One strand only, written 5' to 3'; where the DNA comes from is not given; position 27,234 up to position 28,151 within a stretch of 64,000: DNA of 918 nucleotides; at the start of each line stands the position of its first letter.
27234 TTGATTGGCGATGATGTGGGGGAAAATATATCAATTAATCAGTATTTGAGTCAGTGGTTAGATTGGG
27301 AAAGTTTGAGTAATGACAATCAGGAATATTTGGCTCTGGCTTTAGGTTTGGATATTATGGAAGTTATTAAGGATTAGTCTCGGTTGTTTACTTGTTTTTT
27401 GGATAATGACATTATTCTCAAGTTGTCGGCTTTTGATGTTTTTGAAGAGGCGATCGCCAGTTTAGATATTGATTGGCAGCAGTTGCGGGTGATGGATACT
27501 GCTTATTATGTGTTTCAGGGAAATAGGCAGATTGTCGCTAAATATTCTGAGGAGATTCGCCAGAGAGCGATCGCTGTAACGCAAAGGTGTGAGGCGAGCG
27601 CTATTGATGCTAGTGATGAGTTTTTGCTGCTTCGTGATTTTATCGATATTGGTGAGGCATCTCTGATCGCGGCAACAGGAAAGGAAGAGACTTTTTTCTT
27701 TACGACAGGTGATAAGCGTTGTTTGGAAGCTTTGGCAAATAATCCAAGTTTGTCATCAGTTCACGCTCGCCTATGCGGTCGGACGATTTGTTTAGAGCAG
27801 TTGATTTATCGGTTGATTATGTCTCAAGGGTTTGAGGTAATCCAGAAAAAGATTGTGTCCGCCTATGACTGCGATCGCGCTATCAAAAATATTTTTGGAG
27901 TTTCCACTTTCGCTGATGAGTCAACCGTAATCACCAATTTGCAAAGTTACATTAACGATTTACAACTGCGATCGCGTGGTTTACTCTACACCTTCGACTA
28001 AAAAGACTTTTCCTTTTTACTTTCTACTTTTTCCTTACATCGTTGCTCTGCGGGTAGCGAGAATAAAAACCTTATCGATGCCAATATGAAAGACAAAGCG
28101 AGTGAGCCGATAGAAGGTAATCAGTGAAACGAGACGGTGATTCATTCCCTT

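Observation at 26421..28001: Two-gene ImmA/IrrE-like metallopeptidase plus PIN-like module beside the copper island: candidate uncharacterised toxin-antitoxin or defence cassette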

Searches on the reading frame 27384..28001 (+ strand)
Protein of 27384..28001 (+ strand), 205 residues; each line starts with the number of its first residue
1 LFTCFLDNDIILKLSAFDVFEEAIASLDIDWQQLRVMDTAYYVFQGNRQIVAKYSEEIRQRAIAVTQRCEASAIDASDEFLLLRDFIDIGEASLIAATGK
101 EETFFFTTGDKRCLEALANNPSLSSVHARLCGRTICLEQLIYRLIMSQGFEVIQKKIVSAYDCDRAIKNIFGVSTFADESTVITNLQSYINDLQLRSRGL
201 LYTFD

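Call 3: search_protein_families(library=pfam, proteins=[window:27384-28001:+], max_evalue=1)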
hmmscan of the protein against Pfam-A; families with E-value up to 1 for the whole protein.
window:27384-28001:+ (205 aa): 0 families

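Call 4: search_protein_families(library=padloc, proteins=[window:27384-28001:+], max_evalue=1)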
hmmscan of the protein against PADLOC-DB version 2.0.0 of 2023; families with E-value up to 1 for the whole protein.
window:27384-28001:+ (205 aa): 0 families

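Call 5: search_protein_families(library=ncbifam, proteins=[window:27384-28001:+], max_evalue=1)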
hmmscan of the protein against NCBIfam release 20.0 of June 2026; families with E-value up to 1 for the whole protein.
window:27384-28001:+ (205 aa): 0 families

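Call 6: find_homologous_proteins(query=window:27384-28001:+)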
Query window:27384-28001:+ (205 aa): 25 proteins with E <= 0.001 among 216 candidates.
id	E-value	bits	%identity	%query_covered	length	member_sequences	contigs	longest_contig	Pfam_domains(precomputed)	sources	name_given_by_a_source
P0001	2.3e-124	430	97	100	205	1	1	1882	-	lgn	-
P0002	2.1e-123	427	97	100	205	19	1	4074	-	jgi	jgi:hypothetical protein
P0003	4.6e-67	244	92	61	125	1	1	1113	-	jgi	jgi:hypothetical protein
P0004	1.6e-63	232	56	98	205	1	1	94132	-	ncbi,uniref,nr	ncbi:hypothetical protein V2H45_02975 [Tumidithrix elongata RA019]|uniref:PIN domain-containing prot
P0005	3.9e-61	224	56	98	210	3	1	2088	-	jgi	jgi:hypothetical protein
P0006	1.6e-59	219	56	94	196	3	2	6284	-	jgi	jgi:hypothetical protein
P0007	7.8e-29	119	37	97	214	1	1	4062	-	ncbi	-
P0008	1.6e-23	102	35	97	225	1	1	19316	-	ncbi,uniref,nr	ncbi:hypothetical protein [Merismopedia glauca]|uniref:PIN domain-containing protein n=1 Tax=Merismo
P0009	1.3e-22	99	35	97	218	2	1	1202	-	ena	-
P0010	1.2e-21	95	35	97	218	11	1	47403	-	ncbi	-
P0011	1.7e-21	95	35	96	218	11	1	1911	-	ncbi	ncbi:MAG: hypothetical protein ACKO2T_26150 [Microcystis aeruginosa]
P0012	3.3e-21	94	35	97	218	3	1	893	-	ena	-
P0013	4.2e-21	94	35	97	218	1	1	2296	-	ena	-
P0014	3.0e-20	91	34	93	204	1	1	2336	-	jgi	-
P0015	2.0e-17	82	33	96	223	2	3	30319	-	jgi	jgi:hypothetical protein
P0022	5.1e-6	45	27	100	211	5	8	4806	-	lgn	-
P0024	3.4e-5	42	26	98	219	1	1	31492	-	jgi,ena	-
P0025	6.6e-4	38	27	92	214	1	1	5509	-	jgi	jgi:hypothetical protein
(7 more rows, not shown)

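Call 8: find_encoding_contigs(protein=P0004, flank=6000, max_places=3)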
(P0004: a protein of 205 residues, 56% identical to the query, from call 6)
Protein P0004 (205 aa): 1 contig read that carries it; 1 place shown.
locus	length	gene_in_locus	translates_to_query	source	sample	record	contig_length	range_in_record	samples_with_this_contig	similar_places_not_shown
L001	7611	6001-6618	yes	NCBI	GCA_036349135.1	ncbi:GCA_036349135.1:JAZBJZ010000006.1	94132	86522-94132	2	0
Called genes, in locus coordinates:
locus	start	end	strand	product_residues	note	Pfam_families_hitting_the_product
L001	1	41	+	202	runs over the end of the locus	PF05685:Uma2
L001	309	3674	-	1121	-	PF00270:DEAD (faint), PF00176:SNF2-rel_dom (faint), PF04851:ResIII (faint), PF00271:Helicase_C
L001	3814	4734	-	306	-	-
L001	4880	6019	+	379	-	PF06114:Peptidase_M78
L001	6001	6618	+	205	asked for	-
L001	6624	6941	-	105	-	-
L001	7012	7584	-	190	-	PF18135:Type_ISP_C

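Call 9: find_encoding_contigs(protein=P0008, flank=6000, max_places=3)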
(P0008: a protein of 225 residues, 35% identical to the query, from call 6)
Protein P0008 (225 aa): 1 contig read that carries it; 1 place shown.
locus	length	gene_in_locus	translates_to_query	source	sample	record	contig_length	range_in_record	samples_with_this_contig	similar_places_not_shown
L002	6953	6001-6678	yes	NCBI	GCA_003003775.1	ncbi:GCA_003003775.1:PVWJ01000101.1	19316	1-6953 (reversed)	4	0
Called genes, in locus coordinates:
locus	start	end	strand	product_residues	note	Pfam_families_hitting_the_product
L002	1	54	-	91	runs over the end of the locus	-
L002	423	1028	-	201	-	PF14597:Lactamase_B_5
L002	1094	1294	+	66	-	-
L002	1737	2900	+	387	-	PF13784:Fic_N, PF02661:Fic, PF13412:HTH_24 (faint)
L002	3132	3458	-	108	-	PF08869:XisI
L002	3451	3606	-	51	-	PF08814:XisH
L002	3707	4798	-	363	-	-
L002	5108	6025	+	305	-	PF06114:Peptidase_M78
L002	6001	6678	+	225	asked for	-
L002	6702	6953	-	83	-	?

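Call 10: find_encoding_contigs(protein=P0010, flank=6000, max_places=3)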
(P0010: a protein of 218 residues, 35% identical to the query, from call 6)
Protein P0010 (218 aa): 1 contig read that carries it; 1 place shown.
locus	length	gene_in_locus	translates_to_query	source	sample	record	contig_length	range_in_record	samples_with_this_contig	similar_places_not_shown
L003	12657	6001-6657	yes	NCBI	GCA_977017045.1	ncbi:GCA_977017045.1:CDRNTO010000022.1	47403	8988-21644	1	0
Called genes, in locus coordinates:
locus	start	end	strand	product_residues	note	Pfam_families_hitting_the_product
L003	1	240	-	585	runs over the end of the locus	PF03485:Arg_tRNA_synt_N, PF00750:tRNA-synt_1d, PF05746:DALR_1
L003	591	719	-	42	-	-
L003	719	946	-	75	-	PF10047:DUF2281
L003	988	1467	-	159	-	PF02542:YgbB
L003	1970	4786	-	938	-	PF07517:SecA_DEAD, PF00270:DEAD (weak), PF01043:SecA_PP_bind, PF21090:P-loop_SecA, PF07516:SecA_SW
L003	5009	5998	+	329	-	PF06114:Peptidase_M78, PF10463:Peptidase_U49 (weak)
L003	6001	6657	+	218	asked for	-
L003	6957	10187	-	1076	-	PF02384:N6_Mtase, PF18135:Type_ISP_C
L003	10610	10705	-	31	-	-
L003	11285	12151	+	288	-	PF02405:MlaE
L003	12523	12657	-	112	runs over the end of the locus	-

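Call 11: find_encoding_contigs(protein=P0015, flank=6000, max_places=3)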
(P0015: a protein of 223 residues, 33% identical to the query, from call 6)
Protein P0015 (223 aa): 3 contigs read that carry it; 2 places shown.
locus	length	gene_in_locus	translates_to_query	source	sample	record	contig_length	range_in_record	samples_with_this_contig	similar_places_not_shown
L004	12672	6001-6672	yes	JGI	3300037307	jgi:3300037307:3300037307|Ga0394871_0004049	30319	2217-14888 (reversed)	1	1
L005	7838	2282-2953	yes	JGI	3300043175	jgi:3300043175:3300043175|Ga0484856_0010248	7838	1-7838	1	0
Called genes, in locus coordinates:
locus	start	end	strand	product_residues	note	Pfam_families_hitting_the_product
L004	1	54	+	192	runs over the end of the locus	PF03992:ABM (weak), PF27539:Y2318_C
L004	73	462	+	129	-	PF03795:YCII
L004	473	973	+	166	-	-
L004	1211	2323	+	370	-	PF02492:cobW, PF07683:CobW_C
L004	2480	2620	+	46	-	-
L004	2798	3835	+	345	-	PF01595:CNNM, PF00571:CBS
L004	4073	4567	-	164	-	PF04115:Ureidogly_lyase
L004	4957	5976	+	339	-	PF06114:Peptidase_M78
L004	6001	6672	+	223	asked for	-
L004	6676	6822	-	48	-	-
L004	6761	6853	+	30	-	-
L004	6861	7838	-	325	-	PF00561:Abhydrolase_1, PF12697:Abhydrolase_6 (weak)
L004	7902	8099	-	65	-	-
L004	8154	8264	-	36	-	PF02529:PetG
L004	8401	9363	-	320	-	PF02951:GSH-S_N, PF08443:RimK, PF02955:GSH-S_ATP, PF14398:ATPgrasp_YheCD (faint)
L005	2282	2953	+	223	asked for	-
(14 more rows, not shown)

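Call 12: find_encoding_contigs(protein=P0024, flank=6000, max_places=3)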
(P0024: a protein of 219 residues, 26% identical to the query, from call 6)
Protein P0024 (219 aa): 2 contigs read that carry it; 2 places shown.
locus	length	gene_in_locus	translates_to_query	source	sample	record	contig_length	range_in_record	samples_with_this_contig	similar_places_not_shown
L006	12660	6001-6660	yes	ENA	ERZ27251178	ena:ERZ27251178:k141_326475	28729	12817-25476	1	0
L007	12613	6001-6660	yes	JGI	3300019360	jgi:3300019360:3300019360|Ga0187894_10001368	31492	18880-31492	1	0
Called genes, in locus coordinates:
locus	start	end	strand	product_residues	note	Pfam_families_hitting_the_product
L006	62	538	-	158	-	-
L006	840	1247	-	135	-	PF14534:DUF4440 (weak), PF12680:SnoaL_2 (weak)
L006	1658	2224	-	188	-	PF05494:MlaC (weak)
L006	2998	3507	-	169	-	PF24838:8xMP (weak)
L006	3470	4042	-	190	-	PF02381:MraZ (weak)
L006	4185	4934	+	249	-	-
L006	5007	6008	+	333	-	PF10463:Peptidase_U49 (weak)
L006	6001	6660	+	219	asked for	-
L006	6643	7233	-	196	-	-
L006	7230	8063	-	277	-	PF01861:BpsA_C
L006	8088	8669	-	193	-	PF13238:AAA_18, PF13521:AAA_28 (weak), PF13207:AAA_17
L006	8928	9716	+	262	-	PF08220:HTH_DeoR, PF08279:HTH_11, PF00455:DeoRC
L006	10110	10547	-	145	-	-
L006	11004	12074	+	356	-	PF13531:SBP_bac_11 (faint), PF13343:SBP_bac_6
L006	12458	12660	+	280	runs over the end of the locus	PF00528:BPD_transp_1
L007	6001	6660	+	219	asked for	-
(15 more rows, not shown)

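Call 13: find_encoding_contigs(protein=P0022, flank=6000, max_places=4)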
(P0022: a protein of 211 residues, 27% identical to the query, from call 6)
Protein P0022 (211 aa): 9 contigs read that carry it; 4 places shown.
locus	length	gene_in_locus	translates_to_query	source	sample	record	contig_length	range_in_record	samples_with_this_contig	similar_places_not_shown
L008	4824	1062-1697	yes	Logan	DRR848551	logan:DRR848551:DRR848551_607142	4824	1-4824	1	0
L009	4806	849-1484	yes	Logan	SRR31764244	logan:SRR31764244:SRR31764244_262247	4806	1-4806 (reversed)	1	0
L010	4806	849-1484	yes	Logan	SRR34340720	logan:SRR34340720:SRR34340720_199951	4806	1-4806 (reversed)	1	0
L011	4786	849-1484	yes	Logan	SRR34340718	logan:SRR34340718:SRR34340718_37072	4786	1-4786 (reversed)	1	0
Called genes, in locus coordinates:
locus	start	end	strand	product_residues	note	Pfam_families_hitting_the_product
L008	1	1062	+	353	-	?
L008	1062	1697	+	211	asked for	-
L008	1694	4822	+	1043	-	?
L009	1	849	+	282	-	?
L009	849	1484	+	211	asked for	-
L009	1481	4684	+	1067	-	PF04313:HSDR_N, PF04851:ResIII, PF18766:SWI2_SNF2, PF00270:DEAD (weak), PF22679:T1R_D3-like, PF12008:EcoR124_C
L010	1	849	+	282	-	?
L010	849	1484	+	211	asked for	-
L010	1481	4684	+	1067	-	PF04313:HSDR_N, PF04851:ResIII, PF18766:SWI2_SNF2, PF00270:DEAD (weak), PF22679:T1R_D3-like, PF12008:EcoR124_C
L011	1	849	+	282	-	?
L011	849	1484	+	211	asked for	-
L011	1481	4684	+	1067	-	PF04313:HSDR_N, PF04851:ResIII, PF18766:SWI2_SNF2, PF00270:DEAD (weak), PF22679:T1R_D3-like, PF12008:EcoR124_C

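Call 14: find_encoding_contigs(protein=P0025, flank=6000, max_places=3)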
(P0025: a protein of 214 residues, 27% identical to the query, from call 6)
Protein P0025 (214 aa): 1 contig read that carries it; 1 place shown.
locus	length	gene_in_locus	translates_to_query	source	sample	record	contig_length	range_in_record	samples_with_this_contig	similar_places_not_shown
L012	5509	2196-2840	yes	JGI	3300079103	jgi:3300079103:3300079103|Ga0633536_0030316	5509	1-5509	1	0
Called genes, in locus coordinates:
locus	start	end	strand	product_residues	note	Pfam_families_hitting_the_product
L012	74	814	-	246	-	-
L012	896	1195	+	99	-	PF00356:LacI (faint)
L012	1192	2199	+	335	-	-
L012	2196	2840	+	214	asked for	-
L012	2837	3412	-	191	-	-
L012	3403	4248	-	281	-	PF01861:BpsA_C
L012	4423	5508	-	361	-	?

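Call 20: search_solved_structures(query=A1, max_evalue=10, show_alignments=2)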
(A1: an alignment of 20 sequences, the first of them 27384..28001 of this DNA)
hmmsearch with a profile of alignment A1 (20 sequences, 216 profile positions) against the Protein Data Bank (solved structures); distinct sequences matched with E-value up to 10: 2.
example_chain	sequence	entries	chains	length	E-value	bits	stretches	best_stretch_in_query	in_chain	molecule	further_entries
5c17_A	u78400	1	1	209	0.46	13.1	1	31-108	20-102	MerB2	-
5tk6_A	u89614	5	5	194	0.7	12.5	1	124-190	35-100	OxsA protein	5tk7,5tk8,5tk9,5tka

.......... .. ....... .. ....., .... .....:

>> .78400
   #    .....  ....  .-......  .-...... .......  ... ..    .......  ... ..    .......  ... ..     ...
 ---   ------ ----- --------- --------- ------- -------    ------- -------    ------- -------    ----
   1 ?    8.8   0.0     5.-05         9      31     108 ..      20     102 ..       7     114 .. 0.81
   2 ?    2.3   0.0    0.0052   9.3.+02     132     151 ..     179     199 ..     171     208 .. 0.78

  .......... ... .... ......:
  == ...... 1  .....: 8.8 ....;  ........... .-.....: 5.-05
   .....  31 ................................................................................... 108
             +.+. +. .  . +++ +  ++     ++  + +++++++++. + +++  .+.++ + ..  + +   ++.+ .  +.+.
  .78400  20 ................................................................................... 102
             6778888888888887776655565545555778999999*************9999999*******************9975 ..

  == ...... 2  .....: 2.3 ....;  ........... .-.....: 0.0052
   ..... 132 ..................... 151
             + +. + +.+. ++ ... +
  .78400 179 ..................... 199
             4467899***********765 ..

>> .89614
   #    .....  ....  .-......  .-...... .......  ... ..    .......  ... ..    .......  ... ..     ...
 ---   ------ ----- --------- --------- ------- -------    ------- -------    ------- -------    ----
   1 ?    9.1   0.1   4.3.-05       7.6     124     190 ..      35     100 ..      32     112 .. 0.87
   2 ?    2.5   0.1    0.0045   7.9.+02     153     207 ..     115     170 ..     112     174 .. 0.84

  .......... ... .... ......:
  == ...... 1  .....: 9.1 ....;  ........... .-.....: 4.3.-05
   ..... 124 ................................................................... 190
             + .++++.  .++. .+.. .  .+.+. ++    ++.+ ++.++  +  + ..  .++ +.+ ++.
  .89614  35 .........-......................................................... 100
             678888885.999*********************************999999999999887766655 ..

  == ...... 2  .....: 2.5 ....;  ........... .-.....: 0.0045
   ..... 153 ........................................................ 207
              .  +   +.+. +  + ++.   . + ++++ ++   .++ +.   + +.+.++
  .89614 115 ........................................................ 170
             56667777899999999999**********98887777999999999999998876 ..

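Call 26: predict_structure(alignment_id=A1)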
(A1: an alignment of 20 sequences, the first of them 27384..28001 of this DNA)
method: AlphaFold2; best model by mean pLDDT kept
length: 205 residues; sequences in the alignment: 20
mean_pLDDT: 92.4   pTM: 0.89
mean pLDDT of the five models: 92.4, 92.1, 92.0, 91.8, 90.7
residues with pLDDT >= 90: 168; 70-90: 31; 50-70: 6; < 50: 0
segments of 3 or more residues with pLDDT < 50: none
pLDDT, mean of each block of 10 residues (from residue 1): 94 95 94 95 91 91 97 89 93 95 94 95 97 97 96 91 77 79 93 96 91
secondary structure, 60 per line:
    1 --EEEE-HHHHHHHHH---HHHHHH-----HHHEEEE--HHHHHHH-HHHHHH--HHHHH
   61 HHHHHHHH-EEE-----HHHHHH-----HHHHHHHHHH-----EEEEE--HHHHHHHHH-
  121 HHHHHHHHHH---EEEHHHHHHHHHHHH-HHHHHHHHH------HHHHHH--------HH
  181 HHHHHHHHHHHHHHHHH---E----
elements in order: E3-6 H8-16 H20-25 E34-37 H40-46 H48-53 H56-68 E70-72 H78-83 H89-98 E104-108 H111-119 H121-130 E134-136 H137-148 H150-158 H165-170 H179-197

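Call 28: fold_search(model_id=the predicted structure, library=pdb)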
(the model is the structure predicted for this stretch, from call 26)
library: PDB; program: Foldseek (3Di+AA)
matches with E <= 10: 315; with E <= 0.001: 0
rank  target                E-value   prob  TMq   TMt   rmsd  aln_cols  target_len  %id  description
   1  2fe1                  2.5e-02  1.00  0.40  0.57   4.7       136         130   17  Crystal Structure of PAE0151 from Pyrobaculum aerophilum (released 2005-12-27)
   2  5ed0_A                5.3e-02  1.00  0.42  0.60   4.2       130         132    8  Structure of the Shigella flexneri VapC mutant D7N (released 2016-02-17)
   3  5ecw_A                6.7e-02  1.00  0.43  0.61   4.3       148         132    9  Structure of the Shigella flexneri VapC mutant D7A (released 2016-02-17)
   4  1v8o_F                8.2e-02  1.00  0.45  0.63   4.3       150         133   13  Crystal Structure of PAE2754 from Pyrobaculum aerophilum (released 2004-02-10)
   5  1v8o_B                8.7e-02  1.00  0.45  0.64   4.3       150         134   13  Crystal Structure of PAE2754 from Pyrobaculum aerophilum (released 2004-02-10)
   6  1tmh_A                9.6e-02  0.21  0.20  0.18  15.7       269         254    7  MODULAR MUTAGENESIS OF A TIM-BARREL ENZYME: THE CRYSTAL STRUCTURE OF A CHIMERIC E. COLI TIM HAVING THE EIGHTH (BETA-AL (released 1994-06-22)
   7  5yz4                  1.1e-01  0.99  0.39  0.57   4.0       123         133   10  Structure of the PIN domain endonuclease Utp24 (released 2018-12-19)
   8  1v8p_B                1.1e-01  0.99  0.44  0.63   4.3       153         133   12  Crystal structure of PAE2754 from Pyrobaculum aerophilum (released 2004-02-10)
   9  6ifc_A                1.2e-01  0.99  0.43  0.61   4.0       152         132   14  Crystal structure of VapBC from Salmonella typhimurium (released 2020-01-29)
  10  6a7v_A                1.2e-01  0.98  0.40  0.55   5.0       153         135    8  Crystal structure of Mycobacterium tuberculosis VapBC11 toxin-antitoxin complex (released 2018-10-10)
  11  1v8o_A                1.3e-01  0.99  0.43  0.62   4.4       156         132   13  Crystal Structure of PAE2754 from Pyrobaculum aerophilum (released 2004-02-10)
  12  5ecd_A                1.4e-01  0.99  0.41  0.59   4.0       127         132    9  Structure of the Shigella flexneri VapC mutant D98N crystal form 1 (released 2016-02-17)
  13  5yww                  1.7e-01  0.91  0.33  0.16   5.3       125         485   11  Archael RuvB-like Holiday junction helicase (released 2018-06-13)
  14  1v8p_C                1.8e-01  0.99  0.46  0.64   3.9       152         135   12  Crystal structure of PAE2754 from Pyrobaculum aerophilum (released 2004-02-10)
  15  6a7v_G                2.5e-01  0.96  0.40  0.55   4.4       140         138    8  Crystal structure of Mycobacterium tuberculosis VapBC11 toxin-antitoxin complex (released 2018-10-10)
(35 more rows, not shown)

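Call 29: search_protein_representatives(alignment_id=A1)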
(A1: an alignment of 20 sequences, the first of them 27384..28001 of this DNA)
Query: 20 sequences, 216 profile positions. Proteins with E-value up to 0.001 (for the whole library): 1847; up to 1e-10: 1534; up to 1e-30: 696. The best 150 are listed.
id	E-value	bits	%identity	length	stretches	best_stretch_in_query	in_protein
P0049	7.7e-73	260.8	-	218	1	4-215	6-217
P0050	2.9e-61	223.0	-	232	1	4-214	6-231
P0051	2.2e-58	213.5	-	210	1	3-214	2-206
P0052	3.1e-58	213.0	-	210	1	4-213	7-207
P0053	1.1e-57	211.3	-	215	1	1-210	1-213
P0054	1.5e-57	210.8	-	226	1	4-212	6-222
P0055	2.5e-57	210.1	-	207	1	1-212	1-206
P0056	1.4e-56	207.6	-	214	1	4-211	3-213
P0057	1.7e-56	207.4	-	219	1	5-215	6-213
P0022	3.5e-56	206.3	-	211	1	1-215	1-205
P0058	8.0e-56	205.2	-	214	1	4-212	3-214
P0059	2.4e-55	203.6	-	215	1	4-211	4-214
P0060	4.0e-55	202.9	-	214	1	3-211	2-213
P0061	5.4e-55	202.5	-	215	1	3-212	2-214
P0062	8.0e-55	201.9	-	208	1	4-212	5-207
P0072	1.1e-53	198.2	-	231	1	2-215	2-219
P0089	2.5e-51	190.5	-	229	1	1-212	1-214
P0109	4.2e-50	186.5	-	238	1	4-215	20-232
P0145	1.9e-48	181.0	-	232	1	3-212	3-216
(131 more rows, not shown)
